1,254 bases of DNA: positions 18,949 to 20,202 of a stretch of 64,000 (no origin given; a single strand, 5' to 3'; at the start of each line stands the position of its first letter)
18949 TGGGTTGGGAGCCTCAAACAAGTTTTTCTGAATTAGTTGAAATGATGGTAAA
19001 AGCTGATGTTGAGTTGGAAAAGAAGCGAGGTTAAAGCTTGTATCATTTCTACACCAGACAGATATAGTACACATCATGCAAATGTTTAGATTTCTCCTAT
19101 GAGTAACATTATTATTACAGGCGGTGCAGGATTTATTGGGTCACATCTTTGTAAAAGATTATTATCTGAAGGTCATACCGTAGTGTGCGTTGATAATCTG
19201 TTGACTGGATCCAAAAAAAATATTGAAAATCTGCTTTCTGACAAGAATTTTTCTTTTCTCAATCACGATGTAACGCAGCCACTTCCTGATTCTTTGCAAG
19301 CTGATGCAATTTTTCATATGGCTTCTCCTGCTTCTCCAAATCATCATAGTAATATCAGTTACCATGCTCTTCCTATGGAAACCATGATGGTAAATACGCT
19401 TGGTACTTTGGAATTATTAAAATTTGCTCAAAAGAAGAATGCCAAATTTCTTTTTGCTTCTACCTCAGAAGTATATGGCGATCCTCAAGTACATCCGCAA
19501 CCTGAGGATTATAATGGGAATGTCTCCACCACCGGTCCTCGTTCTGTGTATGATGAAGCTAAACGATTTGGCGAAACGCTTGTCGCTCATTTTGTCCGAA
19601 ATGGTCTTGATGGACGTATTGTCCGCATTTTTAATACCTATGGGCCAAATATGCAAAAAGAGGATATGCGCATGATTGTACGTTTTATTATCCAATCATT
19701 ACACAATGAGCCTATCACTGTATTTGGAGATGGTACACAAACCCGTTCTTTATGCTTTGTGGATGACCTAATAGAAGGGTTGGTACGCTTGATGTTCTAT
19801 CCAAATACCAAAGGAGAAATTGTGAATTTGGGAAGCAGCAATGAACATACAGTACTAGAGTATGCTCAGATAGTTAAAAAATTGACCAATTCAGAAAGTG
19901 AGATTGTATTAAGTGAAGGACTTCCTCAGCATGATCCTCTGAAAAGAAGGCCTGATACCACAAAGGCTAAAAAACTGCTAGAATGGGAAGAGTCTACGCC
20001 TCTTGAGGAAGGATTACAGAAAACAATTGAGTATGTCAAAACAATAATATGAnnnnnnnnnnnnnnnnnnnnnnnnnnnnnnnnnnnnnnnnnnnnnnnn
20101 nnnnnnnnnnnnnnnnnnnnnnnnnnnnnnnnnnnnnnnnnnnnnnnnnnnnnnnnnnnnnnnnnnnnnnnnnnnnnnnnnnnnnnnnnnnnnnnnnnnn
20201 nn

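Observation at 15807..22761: Arn-like, lipid-carrier-dependent pentose glycosylation module (ugd, UDP-xylose synthase, GT2-GtrA fusion, GT-C) in a likely monoderm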

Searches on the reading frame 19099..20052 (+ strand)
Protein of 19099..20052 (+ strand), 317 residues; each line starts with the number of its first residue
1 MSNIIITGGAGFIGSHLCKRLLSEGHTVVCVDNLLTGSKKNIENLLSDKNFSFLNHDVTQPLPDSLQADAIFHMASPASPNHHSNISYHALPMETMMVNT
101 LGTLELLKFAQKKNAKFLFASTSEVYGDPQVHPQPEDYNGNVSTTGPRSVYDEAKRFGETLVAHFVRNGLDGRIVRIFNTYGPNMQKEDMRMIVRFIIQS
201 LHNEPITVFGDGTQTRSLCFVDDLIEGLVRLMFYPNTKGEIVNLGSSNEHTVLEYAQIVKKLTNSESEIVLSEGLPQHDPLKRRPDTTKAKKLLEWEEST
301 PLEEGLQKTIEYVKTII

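Call 3: search_protein_families(library=pfam, proteins=[window:19099-20052:+])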
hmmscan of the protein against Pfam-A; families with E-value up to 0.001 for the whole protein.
window:19099-20052:+ (317 aa): 7 families
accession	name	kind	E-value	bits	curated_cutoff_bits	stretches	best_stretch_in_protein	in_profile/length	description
PF01370.27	Epimerase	-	3.6e-52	177.6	20.9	1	4-245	1-240/240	NAD dependent epimerase/dehydratase family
PF16363.11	GDP_Man_Dehyd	-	1.2e-46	160.2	27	1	5-309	1-332/332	GDP-mannose 4,6 dehydratase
PF07993.18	NAD_binding_4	-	2.2e-11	43.8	20.1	1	67-182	88-209/258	Male sterility protein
PF01073.25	3Beta_HSD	-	4.8e-11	42.6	22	1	5-185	1-186/280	3-beta hydroxysteroid dehydrogenase/isomerase family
PF04321.23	RmlD_sub_bind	-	5.2e-11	42.6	27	1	3-270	2-238/287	RmlD substrate binding domain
PF00106.31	adh_short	-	7.4e-06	26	26.6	1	3-60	2-60/195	short chain dehydrogenase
PF02719.21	Polysacc_synt_2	-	7.6e-05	22.5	20.2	1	4-122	1-128/293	Polysaccharide biosynthesis protein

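Call 4: search_protein_families(library=ncbifam, proteins=[window:19099-20052:+])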
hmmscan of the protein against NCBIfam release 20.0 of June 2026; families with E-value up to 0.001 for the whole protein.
window:19099-20052:+ (317 aa): 33 families (the best 25 are shown)
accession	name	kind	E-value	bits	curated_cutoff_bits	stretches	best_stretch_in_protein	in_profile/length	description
TIGR01181.1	dTDP_gluc_dehyt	equivalog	1e-39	136.5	365.1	1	4-312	2-310/321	dTDP-glucose 4,6-dehydratase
TIGR01179.1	galE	equivalog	4.2e-34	117.8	262.3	1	3-313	1-325/332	UDP-glucose 4-epimerase GalE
TIGR04180.1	EDH_00030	hypoth_equivalog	2.2e-30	105.8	475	1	4-298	1-294/297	NAD-dependent 4,6-dehydratase LegB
TIGR02197.1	heptose_epim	equivalog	5.3e-28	98.1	274.6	1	4-311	1-311/316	ADP-glyceromanno-heptose 6-epimerase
NF008872.0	PRK11908.1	equivalog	6e-25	88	294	1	2-314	2-336/349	bifunctional UDP-4-keto-pentose/UDP-xylose synthase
NF007490.0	PRK10084.1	subfamily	2.5e-24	86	649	1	3-312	2-333/361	dTDP-glucose 4,6-dehydratase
NF005998.1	PRK08125.1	equivalog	9.8e-24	83.7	777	1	3-312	317-648/649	bifunctional UDP-4-amino-4-deoxy-L-arabinose formyltransferase/UDP-glucuronic acid oxidase ArnA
NF007582.0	PRK10217.1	equivalog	1.1e-23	83.9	698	1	1-311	1-329/355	dTDP-glucose 4,6-dehydratase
NF007956.0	PRK10675.1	subfamily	7.6e-19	68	394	1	3-311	2-327/338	UDP-glucose 4-epimerase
NF011728.1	PRK15181.1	equivalog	1.3e-17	63.8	760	1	5-312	19-336/348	Vi polysaccharide biosynthesis UDP-N-acetylglucosaminuronic acid C-4 epimerase TviC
NF043036.1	ErythonDh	equivalog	7.5e-16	58.2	325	1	3-177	2-176/321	D-erythronate dehydrogenase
NF008360.0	PRK11150.1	equivalog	2.3e-15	56.6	452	1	4-265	2-256/310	ADP-glyceromanno-heptose 6-epimerase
NF047922.1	GDPFucSynFcl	equivalog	3.1e-15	56.4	500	1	3-311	4-299/308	GDP-L-fucose synthase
NF041015.1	UDPsulfquin_syn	equivalog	1.9e-14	53.5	575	2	193-266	239-313/384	UDP-sulfoquinovose synthase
TIGR01746.1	Thioester-redct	subfamily_domain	1.3e-12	47.7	213.35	1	66-261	87-279/371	thioester reductase domain-containing protein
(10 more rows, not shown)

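Call 14: search_solved_structures(query=window:19099-20049:+, show_alignments=1, max_evalue=1e-20)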
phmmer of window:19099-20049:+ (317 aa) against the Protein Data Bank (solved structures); distinct sequences matched with E-value up to 1e-20: 28.
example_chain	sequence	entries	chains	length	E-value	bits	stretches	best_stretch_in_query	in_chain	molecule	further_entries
4gll_A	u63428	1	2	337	7.9e-97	327.4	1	3-314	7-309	UDP-glucuronic acid decarboxylase 1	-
2b69_A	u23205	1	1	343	8.4e-97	327.4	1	3-314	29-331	UDP-glucuronate decarboxylase 1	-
4m55_A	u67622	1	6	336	3.9e-96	325.2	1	3-314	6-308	UDP-glucuronic acid decarboxylase 1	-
4lk3_A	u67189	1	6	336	5.4e-96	324.7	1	3-314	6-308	UDP-glucuronic acid decarboxylase 1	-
8vr2_A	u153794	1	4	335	2.4e-37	132.1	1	3-313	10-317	NAD-dependent epimerase/dehydratase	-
4zrm_A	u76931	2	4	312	2.2e-36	129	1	3-314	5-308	UDP-glucose 4-epimerase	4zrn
6zl6_A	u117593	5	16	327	2.3e-35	125.6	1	3-316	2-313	Epimerase domain-containing protein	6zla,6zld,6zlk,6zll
6zlj_A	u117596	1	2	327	7.8e-35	123.9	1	3-316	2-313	Epimerase domain-containing protein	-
8rdg_A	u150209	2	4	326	9.6e-35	123.6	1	4-266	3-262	SDR family NAD(P)-dependent oxidoreductase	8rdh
8rdi_A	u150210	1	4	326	3.5e-34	121.7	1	4-266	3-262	SDR family NAD(P)-dependent oxidoreductase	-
6pmh_A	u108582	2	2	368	6.4e-33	117.6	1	4-311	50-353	UDP-glucose 4-epimerase related protein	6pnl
7ys8_A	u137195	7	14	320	9.7e-32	113.7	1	4-314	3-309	UDP-glucose 4-epimerase | UDP-glucose 4-epimerase along with EC 5.1.3.2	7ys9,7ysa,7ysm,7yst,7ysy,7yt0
6bwl_A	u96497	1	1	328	9.8e-32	113.7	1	3-316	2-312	Pal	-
2hun_A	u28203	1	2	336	2.4e-27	99.3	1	3-312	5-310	336aa long hypothetical dTDP-glucose 4,6-dehydratase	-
3icp_A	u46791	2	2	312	5.7e-27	98.1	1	3-311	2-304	NAD-dependent epimerase/dehydratase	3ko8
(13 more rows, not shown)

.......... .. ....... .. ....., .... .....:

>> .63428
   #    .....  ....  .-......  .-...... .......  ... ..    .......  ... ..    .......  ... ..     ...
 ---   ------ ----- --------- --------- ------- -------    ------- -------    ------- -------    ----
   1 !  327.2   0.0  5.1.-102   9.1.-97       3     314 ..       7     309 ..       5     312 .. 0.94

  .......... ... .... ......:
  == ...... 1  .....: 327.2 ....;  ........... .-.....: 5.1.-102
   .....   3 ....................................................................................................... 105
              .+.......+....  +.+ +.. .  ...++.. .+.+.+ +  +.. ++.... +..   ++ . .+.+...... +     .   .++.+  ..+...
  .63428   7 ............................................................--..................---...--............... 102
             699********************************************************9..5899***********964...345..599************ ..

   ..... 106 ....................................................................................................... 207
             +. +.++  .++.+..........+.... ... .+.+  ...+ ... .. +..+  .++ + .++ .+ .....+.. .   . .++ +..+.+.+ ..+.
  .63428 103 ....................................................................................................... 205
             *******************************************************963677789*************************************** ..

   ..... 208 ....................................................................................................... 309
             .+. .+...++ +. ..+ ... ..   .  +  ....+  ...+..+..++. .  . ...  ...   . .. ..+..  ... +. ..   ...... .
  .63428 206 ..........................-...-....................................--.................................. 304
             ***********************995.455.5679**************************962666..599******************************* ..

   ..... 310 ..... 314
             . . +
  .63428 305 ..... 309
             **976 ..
